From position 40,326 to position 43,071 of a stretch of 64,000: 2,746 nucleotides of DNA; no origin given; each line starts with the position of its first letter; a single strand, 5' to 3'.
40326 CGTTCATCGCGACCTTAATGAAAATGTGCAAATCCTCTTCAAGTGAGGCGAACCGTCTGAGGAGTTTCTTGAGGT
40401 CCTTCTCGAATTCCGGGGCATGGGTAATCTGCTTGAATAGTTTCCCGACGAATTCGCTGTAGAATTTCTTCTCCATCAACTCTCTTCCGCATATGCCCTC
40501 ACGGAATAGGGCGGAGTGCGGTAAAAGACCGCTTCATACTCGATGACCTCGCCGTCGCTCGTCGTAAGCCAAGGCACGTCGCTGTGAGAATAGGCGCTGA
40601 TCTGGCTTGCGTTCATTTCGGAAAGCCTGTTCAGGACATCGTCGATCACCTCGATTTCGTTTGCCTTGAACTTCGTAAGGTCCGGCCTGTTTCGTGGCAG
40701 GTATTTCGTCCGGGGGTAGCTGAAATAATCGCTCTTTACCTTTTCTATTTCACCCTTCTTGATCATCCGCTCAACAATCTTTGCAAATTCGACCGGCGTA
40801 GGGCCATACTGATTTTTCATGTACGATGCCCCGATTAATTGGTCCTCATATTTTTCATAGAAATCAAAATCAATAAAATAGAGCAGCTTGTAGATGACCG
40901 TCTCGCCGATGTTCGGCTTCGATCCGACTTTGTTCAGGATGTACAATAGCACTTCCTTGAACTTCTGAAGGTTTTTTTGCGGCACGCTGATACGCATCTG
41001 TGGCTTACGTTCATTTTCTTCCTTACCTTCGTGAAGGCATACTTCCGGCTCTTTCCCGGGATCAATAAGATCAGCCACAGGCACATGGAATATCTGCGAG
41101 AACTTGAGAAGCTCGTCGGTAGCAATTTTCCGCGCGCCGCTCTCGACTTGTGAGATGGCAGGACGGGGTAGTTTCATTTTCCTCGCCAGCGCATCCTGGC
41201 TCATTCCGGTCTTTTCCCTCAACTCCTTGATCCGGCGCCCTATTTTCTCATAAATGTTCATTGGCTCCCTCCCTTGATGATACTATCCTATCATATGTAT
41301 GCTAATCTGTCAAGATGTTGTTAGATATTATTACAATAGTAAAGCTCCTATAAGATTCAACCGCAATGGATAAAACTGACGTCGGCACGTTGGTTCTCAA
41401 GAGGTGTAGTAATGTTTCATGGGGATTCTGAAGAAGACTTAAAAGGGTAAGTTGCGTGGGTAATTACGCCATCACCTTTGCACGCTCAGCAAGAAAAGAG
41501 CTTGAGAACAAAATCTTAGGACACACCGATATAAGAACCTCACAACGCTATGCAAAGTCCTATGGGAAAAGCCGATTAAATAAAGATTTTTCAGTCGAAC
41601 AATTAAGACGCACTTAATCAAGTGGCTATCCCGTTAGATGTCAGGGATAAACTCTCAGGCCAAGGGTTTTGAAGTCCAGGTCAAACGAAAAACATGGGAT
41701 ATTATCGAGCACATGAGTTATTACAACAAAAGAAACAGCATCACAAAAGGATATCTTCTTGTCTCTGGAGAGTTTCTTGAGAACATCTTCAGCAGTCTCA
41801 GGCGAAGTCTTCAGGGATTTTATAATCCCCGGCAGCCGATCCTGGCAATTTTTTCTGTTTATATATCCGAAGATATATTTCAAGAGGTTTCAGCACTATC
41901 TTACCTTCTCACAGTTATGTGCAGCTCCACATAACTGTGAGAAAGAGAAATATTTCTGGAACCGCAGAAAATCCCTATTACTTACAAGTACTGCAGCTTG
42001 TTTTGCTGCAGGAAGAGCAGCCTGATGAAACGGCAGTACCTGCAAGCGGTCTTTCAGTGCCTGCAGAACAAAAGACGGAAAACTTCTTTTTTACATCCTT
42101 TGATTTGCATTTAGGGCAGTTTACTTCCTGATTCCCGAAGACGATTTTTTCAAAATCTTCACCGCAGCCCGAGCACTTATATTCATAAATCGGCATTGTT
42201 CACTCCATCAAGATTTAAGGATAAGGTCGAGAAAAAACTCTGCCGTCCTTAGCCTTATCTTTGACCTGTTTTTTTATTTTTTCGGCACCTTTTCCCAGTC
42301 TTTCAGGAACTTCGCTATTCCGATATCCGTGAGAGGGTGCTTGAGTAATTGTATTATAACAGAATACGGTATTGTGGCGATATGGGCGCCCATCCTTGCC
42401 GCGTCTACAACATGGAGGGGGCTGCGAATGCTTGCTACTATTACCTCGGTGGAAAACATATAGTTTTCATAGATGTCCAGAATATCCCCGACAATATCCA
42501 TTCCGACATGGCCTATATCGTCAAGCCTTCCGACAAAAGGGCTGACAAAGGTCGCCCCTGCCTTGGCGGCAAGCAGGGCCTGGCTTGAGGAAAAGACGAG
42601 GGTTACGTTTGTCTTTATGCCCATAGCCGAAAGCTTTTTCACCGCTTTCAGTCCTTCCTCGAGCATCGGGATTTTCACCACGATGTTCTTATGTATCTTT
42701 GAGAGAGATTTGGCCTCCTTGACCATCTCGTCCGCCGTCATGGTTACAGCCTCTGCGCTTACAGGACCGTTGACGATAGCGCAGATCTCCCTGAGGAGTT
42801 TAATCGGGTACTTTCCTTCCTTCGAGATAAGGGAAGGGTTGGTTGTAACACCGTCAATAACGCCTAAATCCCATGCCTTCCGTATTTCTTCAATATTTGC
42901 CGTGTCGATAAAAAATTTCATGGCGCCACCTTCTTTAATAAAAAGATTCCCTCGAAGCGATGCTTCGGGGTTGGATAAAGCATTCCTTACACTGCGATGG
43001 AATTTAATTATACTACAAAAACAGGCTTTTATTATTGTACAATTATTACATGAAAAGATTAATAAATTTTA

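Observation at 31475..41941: tRNA-Ala-adjacent defence / toxin-antitoxin island bracketed by vapBC-derived direct repeats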

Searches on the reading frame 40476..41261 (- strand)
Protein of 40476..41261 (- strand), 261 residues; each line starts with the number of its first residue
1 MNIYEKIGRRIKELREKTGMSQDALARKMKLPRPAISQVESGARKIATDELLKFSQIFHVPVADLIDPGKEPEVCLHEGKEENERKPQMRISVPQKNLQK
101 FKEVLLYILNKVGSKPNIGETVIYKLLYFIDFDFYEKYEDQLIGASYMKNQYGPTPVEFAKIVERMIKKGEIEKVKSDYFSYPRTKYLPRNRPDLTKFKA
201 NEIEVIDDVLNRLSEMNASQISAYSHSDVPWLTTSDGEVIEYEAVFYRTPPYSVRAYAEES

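Call 7: search_protein_families(library=pfam, proteins=[window:40476-41261:-], max_evalue=0.01)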
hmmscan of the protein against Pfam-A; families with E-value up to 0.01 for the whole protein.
window:40476-41261:- (261 aa): 5 families
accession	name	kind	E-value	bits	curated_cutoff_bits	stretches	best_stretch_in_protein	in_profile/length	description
PF13274.11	SocA_Panacea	-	5e-18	66.5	25.7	1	124-231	2-112/113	Antitoxin SocA-like, Panacea domain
PF01381.28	HTH_3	-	1.9e-11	44.3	23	1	11-65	1-55/55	Helix-turn-helix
PF13560.12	HTH_31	-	7e-09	36.3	27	1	7-64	2-60/64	Helix-turn-helix domain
PF12844.13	HTH_19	-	4.7e-07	30.1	30.2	1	8-62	1-55/64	Helix-turn-helix domain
PF13443.12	HTH_26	-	5.1e-06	27.1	22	1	10-67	1-59/63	Cro/C1-type HTH DNA-binding domain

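Call 8: search_protein_families(library=padloc, proteins=[window:40476-41261:-], max_evalue=0.01)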
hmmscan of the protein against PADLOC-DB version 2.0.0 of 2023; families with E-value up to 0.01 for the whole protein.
window:40476-41261:- (261 aa): 17 families
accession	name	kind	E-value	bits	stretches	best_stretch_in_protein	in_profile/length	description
PDLC02926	HTH_VI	-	1.6e-11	42.3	1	6-66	1-61/92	-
PDLC03665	Control_protein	-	6.8e-11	40.3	1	7-67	9-70/77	control protein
PDLC04775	PDC-M69A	-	1.9e-09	36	1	1-72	1-73/113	-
PDLC04142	capH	-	2.9e-08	32.7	1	2-81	2-74/103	capH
PDLC03664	Control_protein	-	5.4e-06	24.8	1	6-57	13-64/74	control protein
PDLC03953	RmrA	-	6.3e-06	23.6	1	7-63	6-62/373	-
PDLC03952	RmrA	-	8.6e-06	22.8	1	7-63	23-79/395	-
PDLC03947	RmrA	-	1e-05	22.5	1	7-68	12-73/383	-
PDLC03666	Control_protein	-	1.1e-05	23.8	1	1-57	1-57/77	control protein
PDLC03945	RmrA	-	3.2e-05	21.3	1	7-71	3-67/394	-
PDLC03951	RmrA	-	4.1e-05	20.7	1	8-68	10-70/400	-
PDLC03954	RmrA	-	0.00024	18.1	1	8-67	12-71/380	-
PDLC03949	RmrA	-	0.00037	17.5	1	10-63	6-59/363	-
PDLC03668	Control_protein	-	0.00057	18.4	1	6-48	8-50/79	control protein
PDLC04760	PDC-M64C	-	0.0014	17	1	4-56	24-76/93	-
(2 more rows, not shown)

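Call 9: search_protein_families(library=ncbifam, proteins=[window:40476-41261:-], max_evalue=0.01)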
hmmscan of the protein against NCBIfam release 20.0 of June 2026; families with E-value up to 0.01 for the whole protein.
window:40476-41261:- (261 aa): 16 families
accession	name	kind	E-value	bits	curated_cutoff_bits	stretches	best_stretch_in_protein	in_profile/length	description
NF047948.1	male_kill_WMK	equivalog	1.6e-07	31.1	300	1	3-71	159-226/300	WO male-killing family protein Wmk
NF006015.0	PRK08154.1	subfamily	9.7e-07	28.2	204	1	4-71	28-95/314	anaerobic benzoate catabolism transcriptional regulator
NF041951.1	phage_RstR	subfamily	1.2e-06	28.7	80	1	7-71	3-67/108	RstR family transcriptional repressor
NF003162.0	PRK04140.1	equivalog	2.2e-06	26.9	263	1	8-86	128-191/317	transcriptional regulator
TIGR03070.1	couple_hipB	subfamily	3.4e-06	26.9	71.65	1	6-54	2-50/58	type II toxin-antitoxin system Y4mF family antitoxin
NF038139.1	Reg_Aceta_RamB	equivalog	3.5e-05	22.7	700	1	7-61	3-57/465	acetate metabolism transcriptional regulator RamB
TIGR00270.2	TIGR00270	equivalog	5.7e-05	23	110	1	2-43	71-112/159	multiprotein bridging factor aMBF1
NF041575.1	antitoxPezA_Strep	equivalog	0.00014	21.9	290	1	7-67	2-62/158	type II toxin-antitoxin system antitoxin PezA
NF052239.1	antitox_spr1629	equivalog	0.00017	20.8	335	1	7-63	3-59/377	spr1629 family repressor/antitoxin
NF007408.0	PRK09943.1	equivalog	0.00028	20.5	211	1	7-67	8-68/185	HTH-type transcriptional regulator PuuR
NF007257.0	PRK09706.1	subfamily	0.00035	20.4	101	1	6-60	5-59/135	transcriptional repressor DicA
NF048014.1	antitoxin_DarG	equivalog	0.00043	19.7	250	1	72-237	141-303/338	type II toxin-antitoxin system antitoxin DNA ADP-ribosyl glycohydrolase DarG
TIGR02607.1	antidote_HigA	equivalog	0.00048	19.9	47.7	1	16-59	17-60/81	HigA family addiction module antitoxin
NF047745.1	SocA_antitoxin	equivalog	0.0022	17.7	190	1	117-234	20-132/176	type VI toxin-antitoxin system SocA family antitoxin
TIGR03830.1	CxxCG_CxxCG_HTH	subfamily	0.0043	16.9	61.8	1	7-53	66-114/127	type II TA system antitoxin MqsA family protein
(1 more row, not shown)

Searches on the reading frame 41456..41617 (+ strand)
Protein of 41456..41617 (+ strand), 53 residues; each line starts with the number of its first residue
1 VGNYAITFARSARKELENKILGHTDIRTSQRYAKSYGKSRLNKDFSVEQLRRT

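Call 39: search_protein_families(library=pfam, proteins=[window:41456-41617:+], max_evalue=5)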
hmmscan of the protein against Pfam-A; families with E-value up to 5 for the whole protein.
window:41456-41617:+ (53 aa): 0 families

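Call 40: search_protein_families(library=padloc, proteins=[window:41456-41617:+], max_evalue=0.1)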
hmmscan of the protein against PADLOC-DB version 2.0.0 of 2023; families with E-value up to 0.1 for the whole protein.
window:41456-41617:+ (53 aa): 0 families

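Call 42: search_solved_structures(query=window:41456-41617:+, max_evalue=10, show_alignments=2)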
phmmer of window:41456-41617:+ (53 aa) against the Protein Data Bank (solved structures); distinct sequences matched with E-value up to 10: 1.
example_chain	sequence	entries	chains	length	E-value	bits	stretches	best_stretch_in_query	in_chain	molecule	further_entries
6lty_A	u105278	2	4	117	0.59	13.8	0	13-45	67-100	Putative antitoxin HigA3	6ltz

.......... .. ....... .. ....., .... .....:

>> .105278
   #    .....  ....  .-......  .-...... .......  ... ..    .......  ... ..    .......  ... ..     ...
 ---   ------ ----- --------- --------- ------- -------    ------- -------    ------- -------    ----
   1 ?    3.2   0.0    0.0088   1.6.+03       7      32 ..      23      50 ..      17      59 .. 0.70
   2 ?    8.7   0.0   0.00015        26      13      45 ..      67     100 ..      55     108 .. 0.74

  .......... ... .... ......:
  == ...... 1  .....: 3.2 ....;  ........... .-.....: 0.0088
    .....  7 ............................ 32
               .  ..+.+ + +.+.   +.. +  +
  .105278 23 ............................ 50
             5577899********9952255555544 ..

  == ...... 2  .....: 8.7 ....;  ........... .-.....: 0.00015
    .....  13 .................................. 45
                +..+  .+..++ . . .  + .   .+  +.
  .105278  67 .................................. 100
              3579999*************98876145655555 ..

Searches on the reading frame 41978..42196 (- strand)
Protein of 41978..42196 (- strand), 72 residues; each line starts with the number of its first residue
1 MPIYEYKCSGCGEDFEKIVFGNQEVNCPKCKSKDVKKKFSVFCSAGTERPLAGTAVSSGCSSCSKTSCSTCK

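Call 9: search_protein_families(library=ncbifam, proteins=[window:41978-42196:-], max_evalue=0.01)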
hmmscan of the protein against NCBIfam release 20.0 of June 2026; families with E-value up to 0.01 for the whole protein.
window:41978-42196:- (72 aa): 4 families
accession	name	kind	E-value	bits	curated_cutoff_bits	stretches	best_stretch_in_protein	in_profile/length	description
TIGR02605.1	CxxC_CxxC_SSSS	subfamily_domain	9.3e-14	51.2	31.3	1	1-45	1-49/52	FmdB family zinc ribbon protein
NF053663.1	RPWMISH_prot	domain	2.9e-05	24.8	120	1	1-34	1-36/115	RPWMISH domain-containing protein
NF001607.0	PRK00398.1-4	equivalog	0.00063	19.4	89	1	6-35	10-39/53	DNA-directed RNA polymerase subunit P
NF001605.0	PRK00398.1-2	equivalog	0.0068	16.2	63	1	5-33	1-27/43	DNA-directed RNA polymerase subunit P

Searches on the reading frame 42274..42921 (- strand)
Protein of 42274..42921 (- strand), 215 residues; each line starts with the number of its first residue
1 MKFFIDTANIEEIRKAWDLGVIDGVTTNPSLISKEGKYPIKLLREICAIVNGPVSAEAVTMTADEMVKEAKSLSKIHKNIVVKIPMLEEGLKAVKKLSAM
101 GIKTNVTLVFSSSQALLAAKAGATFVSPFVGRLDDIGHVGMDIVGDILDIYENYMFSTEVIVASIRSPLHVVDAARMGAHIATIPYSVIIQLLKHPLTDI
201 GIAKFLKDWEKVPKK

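Call 12: find_encoding_contigs(protein=window:42274-42921:-, flank=10000, max_places=10)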
Protein window:42274-42921:- (215 aa): 9 contigs read that carry it; 3 places shown.
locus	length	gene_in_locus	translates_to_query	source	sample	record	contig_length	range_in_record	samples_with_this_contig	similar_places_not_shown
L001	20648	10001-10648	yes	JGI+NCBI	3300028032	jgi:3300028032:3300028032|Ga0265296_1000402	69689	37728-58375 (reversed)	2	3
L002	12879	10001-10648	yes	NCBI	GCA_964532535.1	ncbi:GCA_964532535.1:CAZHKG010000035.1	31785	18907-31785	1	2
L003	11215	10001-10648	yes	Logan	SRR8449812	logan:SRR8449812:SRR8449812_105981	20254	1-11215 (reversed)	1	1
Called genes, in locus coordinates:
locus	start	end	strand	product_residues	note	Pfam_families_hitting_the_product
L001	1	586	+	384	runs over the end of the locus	PF14561:TPR_20 (faint), PF13181:TPR_8 (faint), PF13428:TPR_14 (faint), PF13431:TPR_17 (faint), PF00515:TPR_1 (faint), PF07719:TPR_2 (faint), PF13174:TPR_6 (faint), PF14559:TPR_19 (weak), +1 more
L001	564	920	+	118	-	-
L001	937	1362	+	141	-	PF01220:DHquinase_II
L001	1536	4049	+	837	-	PF19864:Radical_SAM_N2, PF04055:Radical_SAM, PF10105:DUF2344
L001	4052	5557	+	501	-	PF10150:RNase_E_G, PF20833:RNase_E_G_Thio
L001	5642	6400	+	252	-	-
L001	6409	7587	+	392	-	PF00037:Fer4 (faint), PF12797:Fer4_2 (faint), PF12838:Fer4_7 (weak), PF13183:Fer4_8, PF13237:Fer4_10 (weak), PF13534:Fer4_17, PF02754:CCG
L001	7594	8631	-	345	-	PF01594:AI-2E_transport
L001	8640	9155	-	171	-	PF00027:cNMP_binding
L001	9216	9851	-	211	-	PF13646:HEAT_2, PF03130:HEAT_PBS (faint), PF02985:HEAT (faint), PF13646:HEAT_2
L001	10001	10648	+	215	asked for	PF00923:TAL_FSA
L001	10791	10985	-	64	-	-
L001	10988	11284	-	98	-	-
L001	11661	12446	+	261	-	PF12844:HTH_19 (weak), PF13560:HTH_31, PF01381:HTH_3, PF13443:HTH_26 (weak), PF13274:SocA_Panacea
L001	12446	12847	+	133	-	-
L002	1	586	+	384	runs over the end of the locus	PF14561:TPR_20 (faint), PF13181:TPR_8 (faint), PF13428:TPR_14 (faint), PF13431:TPR_17 (faint), PF00515:TPR_1 (faint), PF07719:TPR_2 (faint), PF13174:TPR_6 (faint), PF14559:TPR_19 (weak), +1 more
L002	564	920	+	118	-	-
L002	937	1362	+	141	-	PF01220:DHquinase_II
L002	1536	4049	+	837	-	PF19864:Radical_SAM_N2, PF04055:Radical_SAM, PF10105:DUF2344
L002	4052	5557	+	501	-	PF10150:RNase_E_G, PF20833:RNase_E_G_Thio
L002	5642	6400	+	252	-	-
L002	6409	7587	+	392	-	PF12838:Fer4_7 (weak), PF13183:Fer4_8, PF13237:Fer4_10 (weak), PF13534:Fer4_17, PF02754:CCG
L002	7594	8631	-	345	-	PF01594:AI-2E_transport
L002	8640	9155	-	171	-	PF00027:cNMP_binding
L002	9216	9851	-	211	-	PF13646:HEAT_2, PF03130:HEAT_PBS (faint), PF02985:HEAT (faint), PF13646:HEAT_2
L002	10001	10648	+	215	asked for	PF00923:TAL_FSA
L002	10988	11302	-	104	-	-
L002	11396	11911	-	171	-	PF22016:DUF6933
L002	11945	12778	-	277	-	-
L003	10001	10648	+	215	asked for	PF00923:TAL_FSA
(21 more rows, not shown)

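Call 39: search_protein_families(library=pfam, proteins=[L002:11396-11911:-, L002:11945-12778:-], max_evalue=5)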
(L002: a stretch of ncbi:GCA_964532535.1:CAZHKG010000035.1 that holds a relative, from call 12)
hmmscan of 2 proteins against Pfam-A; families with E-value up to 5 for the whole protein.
L002:11396-11911:- (171 aa): 2 families
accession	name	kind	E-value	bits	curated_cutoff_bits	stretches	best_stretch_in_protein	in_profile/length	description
PF22016.2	DUF6933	-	7.6e-45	153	27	1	3-162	1-157/157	Domain of unknown function (DUF6933)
PF14501.12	HATPase_c_5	-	0.015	15.7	22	1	43-103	28-85/102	GHKL domain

L002:11945-12778:- (277 aa): 1 family
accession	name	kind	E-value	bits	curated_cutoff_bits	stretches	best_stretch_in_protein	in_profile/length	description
PF18285.6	LuxT_C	-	0.14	13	25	0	140-190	29-78/87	Tetracycline repressor LuxT C-terminal domain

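Call 40: search_protein_families(library=padloc, proteins=[L002:11396-11911:-, L002:11945-12778:-], max_evalue=0.1)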
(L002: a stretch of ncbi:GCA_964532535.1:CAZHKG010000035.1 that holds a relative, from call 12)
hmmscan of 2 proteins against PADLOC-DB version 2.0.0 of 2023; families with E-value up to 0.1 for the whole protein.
L002:11396-11911:- (171 aa): 3 families
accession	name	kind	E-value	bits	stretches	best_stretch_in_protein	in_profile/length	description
PDLC05054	PDC-S63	-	2.1e-19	68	1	1-169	1-183/190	-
PDLC05056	PDC-S63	-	1.8e-08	32.6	1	5-127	5-132/201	-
PDLC05057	PDC-S63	-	0.00037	18.1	1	30-97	42-109/231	-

L002:11945-12778:- (277 aa): 0 families

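Call 59: find_homologous_proteins(query=window:42274-42921:-)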
Query window:42274-42921:- (215 aa): 8000 proteins with E <= 0.001 among 8000 candidates; the best 120 are listed.
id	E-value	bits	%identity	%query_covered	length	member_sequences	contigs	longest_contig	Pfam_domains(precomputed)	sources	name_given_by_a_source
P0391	7.1e-133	458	100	100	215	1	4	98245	PF00923.26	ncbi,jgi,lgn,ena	ncbi:MAG: fructose-6-phosphate aldolase [Thermodesulfovibrionales bacterium]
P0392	1.0e-130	451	99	100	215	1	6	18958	PF00923.26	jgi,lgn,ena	-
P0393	3.6e-130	450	99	100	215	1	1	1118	PF00923.26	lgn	-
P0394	4.3e-130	449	98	100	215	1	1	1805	PF00923.26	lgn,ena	-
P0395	5.4e-130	449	98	100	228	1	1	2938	PF00923.26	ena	-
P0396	6.7e-130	449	98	100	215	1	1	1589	PF00923.26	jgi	-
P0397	7.6e-130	449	98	100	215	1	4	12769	PF00923.26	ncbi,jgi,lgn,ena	ncbi:MAG: fructose-6-phosphate aldolase [Thermodesulfovibrionales bacterium]|jgi:transaldolase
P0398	1.0e-129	448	98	100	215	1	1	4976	PF00923.26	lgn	-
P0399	1.0e-129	448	98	100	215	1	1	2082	PF00923.26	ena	-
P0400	1.6e-129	447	98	100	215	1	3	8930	PF00923.26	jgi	jgi:transaldolase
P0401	1.8e-129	447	98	100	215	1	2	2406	PF00923.26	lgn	-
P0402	1.9e-129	447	98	100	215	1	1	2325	PF00923.26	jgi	jgi:transaldolase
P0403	2.3e-129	447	98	100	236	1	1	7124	PF00923.26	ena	-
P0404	2.5e-129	447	98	100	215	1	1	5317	PF00923.26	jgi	-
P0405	2.7e-129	447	98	100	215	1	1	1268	PF00923.26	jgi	jgi:transaldolase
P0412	4.6e-129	446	97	100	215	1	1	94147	PF00923.26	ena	-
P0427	6.9e-128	442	97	100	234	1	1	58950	PF00923.26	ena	-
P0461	3.8e-118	410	87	100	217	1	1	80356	PF00923.26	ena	-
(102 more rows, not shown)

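Call 60: find_encoding_contigs(protein=P0412, flank=10000, max_places=3)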
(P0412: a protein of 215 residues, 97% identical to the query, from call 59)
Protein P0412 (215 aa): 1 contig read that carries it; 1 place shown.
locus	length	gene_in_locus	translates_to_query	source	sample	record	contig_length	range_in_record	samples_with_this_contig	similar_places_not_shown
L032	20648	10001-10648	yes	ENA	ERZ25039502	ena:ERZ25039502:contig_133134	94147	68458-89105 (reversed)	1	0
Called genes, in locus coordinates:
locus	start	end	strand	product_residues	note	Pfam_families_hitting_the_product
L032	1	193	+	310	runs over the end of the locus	PF14561:TPR_20 (faint), PF13428:TPR_14 (faint), PF13431:TPR_17 (faint), PF00515:TPR_1 (faint), PF07719:TPR_2 (faint), PF13174:TPR_6 (faint), PF13181:TPR_8 (faint), PF14559:TPR_19, +1 more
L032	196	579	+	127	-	-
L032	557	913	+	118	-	-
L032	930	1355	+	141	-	PF01220:DHquinase_II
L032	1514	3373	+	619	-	PF19864:Radical_SAM_N2, PF04055:Radical_SAM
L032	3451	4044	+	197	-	PF10105:DUF2344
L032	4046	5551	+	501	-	PF10150:RNase_E_G, PF20833:RNase_E_G_Thio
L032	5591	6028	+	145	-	PF06508:QueC (weak)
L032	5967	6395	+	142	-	-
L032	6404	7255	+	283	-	PF00037:Fer4 (faint), PF13183:Fer4_8, PF13187:Fer4_9 (faint), PF13237:Fer4_10 (faint), PF12838:Fer4_7 (weak), PF13534:Fer4_17, PF02754:CCG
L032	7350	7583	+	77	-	PF02754:CCG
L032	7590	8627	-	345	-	PF01594:AI-2E_transport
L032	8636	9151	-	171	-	PF00027:cNMP_binding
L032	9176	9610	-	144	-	PF13513:HEAT_EZ (faint), PF02985:HEAT (faint), PF13646:HEAT_2, PF03130:HEAT_PBS (faint), PF13646:HEAT_2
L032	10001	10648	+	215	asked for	PF00923:TAL_FSA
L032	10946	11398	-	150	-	-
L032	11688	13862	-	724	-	PF00989:PAS, PF13426:PAS_9 (weak), PF13185:GAF_2, PF00989:PAS, PF13426:PAS_9, PF08447:PAS_3, PF00512:HisKA, PF02518:HATPase_c, +4 more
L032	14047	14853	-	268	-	PF00106:adh_short, PF08659:KR, PF13561:adh_short_C2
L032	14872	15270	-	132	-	PF13116:YhdP (weak)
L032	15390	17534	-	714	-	PF05170:AsmA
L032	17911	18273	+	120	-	-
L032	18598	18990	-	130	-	PF17775:YchJ_M-like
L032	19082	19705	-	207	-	PF02308:MgtC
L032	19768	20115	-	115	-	-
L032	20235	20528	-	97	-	-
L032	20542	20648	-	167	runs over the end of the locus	PF13641:Glyco_tranf_2_3, PF00535:Glycos_transf_2, PF10111:Glyco_tranf_2_2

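Call 61: find_encoding_contigs(protein=P0427, flank=10000, max_places=3)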
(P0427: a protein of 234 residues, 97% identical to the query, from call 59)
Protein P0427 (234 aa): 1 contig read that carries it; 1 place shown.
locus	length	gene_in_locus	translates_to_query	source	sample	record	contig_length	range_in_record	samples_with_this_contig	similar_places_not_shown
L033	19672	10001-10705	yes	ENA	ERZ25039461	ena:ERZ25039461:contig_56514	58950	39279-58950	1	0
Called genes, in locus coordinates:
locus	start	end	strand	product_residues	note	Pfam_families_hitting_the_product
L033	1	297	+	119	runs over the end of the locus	PF10543:ORF6N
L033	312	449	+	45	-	-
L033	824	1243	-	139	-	-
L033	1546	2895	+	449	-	PF19864:Radical_SAM_N2, PF04055:Radical_SAM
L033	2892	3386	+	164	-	-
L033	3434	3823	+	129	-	PF10105:DUF2344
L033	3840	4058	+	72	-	-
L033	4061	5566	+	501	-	PF10150:RNase_E_G, PF20833:RNase_E_G_Thio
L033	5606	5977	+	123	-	-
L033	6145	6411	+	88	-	-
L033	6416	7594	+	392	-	PF12838:Fer4_7 (weak), PF13183:Fer4_8, PF13237:Fer4_10 (faint), PF13534:Fer4_17, PF02754:CCG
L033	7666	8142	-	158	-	PF01594:AI-2E_transport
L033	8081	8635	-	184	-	PF01594:AI-2E_transport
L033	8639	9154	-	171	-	PF00027:cNMP_binding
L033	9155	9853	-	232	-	PF13646:HEAT_2, PF03130:HEAT_PBS (faint), PF13513:HEAT_EZ (faint), PF02985:HEAT (faint), PF13646:HEAT_2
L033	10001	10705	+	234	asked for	PF00923:TAL_FSA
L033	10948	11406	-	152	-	-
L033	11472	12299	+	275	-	PF02527:GidB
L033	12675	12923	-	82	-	-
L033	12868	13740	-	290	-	-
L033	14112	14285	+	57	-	-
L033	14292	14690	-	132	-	PF03061:4HBT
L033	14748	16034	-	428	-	PF07498:Rho_N, PF07497:Rho_RNA_bind, PF00006:ATP-synt_ab, PF05729:NACHT (weak)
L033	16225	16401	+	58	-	-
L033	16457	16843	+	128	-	PF00005:ABC_tran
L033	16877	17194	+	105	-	-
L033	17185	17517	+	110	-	-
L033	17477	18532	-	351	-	-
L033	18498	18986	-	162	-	-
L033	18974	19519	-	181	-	-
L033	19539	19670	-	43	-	?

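Call 62: find_encoding_contigs(protein=P0461, flank=10000, max_places=3)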
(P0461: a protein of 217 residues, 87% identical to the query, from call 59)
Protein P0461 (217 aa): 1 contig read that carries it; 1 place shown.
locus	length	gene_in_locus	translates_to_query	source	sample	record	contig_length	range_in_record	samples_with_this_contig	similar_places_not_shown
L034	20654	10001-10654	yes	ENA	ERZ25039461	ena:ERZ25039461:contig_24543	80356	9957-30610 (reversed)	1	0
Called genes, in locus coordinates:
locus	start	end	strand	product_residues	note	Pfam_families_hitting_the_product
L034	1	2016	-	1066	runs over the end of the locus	PF25596:CPSase_L_D1, PF02222:ATP-grasp, PF02786:CPSase_L_D2, PF07478:Dala_Dala_lig_C, PF02787:CPSase_L_D3, PF25596:CPSase_L_D1, PF02786:CPSase_L_D2, PF02222:ATP-grasp, +7 more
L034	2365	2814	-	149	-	PF01741:MscL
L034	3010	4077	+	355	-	PF19864:Radical_SAM_N2, PF04055:Radical_SAM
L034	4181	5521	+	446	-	PF10105:DUF2344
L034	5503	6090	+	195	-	PF10150:RNase_E_G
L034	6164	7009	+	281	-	PF10150:RNase_E_G, PF20833:RNase_E_G_Thio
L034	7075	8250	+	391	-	PF13183:Fer4_8, PF13534:Fer4_17, PF02754:CCG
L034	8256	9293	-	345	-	PF01594:AI-2E_transport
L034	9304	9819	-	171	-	PF00027:cNMP_binding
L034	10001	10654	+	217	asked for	PF00923:TAL_FSA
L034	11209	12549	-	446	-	PF00413:Peptidase_M10, PF18998:Flg_new_2, PF10342:Kre9_KNH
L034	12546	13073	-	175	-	-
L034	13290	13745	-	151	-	-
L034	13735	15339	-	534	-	PF00204:DNA_gyraseB, PF01751:Toprim, PF21249:GyrB_hook (faint), PF00986:DNA_gyraseB_C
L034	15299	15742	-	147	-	PF00204:DNA_gyraseB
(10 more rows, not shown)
